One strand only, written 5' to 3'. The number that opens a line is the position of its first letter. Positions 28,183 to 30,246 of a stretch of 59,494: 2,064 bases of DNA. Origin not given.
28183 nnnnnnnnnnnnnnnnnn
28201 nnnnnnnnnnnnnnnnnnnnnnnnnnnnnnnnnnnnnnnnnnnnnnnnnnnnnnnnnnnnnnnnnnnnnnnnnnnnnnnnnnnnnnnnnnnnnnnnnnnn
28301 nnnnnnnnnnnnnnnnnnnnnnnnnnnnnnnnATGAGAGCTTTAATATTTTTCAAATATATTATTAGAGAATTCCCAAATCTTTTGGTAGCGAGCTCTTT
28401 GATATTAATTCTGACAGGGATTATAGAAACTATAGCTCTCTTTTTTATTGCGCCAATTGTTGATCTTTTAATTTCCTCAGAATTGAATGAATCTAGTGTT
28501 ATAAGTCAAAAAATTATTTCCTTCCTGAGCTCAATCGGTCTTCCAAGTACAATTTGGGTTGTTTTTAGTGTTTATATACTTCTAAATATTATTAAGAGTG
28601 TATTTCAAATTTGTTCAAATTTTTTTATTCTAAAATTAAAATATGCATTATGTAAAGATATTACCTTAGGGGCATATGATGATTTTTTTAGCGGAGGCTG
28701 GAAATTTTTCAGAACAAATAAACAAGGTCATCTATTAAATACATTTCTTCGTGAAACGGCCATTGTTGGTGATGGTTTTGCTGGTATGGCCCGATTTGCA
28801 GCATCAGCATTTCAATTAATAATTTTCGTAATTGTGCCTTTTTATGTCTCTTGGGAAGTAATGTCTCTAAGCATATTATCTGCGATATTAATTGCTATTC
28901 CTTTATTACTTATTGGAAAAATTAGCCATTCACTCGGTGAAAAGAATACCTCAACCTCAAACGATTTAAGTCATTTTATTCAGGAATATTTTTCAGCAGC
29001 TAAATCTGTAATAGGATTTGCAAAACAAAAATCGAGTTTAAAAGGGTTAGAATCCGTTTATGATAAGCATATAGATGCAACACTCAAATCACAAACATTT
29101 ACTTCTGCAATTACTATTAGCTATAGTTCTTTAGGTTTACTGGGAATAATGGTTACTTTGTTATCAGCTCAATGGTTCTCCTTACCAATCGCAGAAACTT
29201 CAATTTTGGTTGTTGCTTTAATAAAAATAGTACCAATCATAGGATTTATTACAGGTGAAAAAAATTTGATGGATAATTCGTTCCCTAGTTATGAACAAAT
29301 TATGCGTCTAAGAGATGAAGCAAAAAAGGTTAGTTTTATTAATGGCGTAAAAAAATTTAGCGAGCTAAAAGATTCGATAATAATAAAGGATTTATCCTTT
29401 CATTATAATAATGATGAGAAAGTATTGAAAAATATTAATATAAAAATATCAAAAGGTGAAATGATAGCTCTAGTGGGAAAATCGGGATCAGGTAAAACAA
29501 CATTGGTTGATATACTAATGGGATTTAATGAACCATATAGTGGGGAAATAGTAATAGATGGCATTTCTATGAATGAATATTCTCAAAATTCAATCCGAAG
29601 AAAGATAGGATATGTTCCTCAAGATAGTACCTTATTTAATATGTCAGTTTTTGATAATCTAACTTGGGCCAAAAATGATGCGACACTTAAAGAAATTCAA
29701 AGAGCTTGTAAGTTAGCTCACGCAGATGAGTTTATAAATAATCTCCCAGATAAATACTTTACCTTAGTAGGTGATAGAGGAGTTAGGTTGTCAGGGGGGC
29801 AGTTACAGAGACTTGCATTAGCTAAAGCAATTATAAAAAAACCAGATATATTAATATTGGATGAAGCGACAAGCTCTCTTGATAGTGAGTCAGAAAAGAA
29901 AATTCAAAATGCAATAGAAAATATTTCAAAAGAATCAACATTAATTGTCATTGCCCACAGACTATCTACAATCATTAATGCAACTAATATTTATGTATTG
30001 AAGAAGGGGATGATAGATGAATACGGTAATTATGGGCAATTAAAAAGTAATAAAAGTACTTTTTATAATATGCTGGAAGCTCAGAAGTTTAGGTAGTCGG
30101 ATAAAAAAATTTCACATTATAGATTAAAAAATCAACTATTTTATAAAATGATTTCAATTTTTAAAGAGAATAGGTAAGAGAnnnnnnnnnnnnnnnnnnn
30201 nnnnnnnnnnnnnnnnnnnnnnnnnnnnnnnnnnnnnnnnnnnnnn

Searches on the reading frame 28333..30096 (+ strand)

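Call 54: search_protein_families(library=pfam, proteins=[window:28333-30096:+], max_evalue=0.00001)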
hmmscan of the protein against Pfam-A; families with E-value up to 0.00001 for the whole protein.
window:28333-30096:+ (587 aa): 4 families
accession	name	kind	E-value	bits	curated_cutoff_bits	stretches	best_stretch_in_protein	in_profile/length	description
PF00005.33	ABC_tran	-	1.9e-35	122.9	25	1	365-514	1-137/137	ABC transporter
PF00664.28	ABC_membrane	-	2.2e-16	60.8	28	1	54-276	18-243/274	ABC transporter transmembrane region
PF02463.25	SMC_N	-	2e-08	34.4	40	1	370-556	20-211/220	RecF/RecN/SMC N terminal domain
PF13304.12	AAA_21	-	6.4e-06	26.9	27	0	378-446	2-83/304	AAA domain, putative AbiEii toxin, Type IV TA system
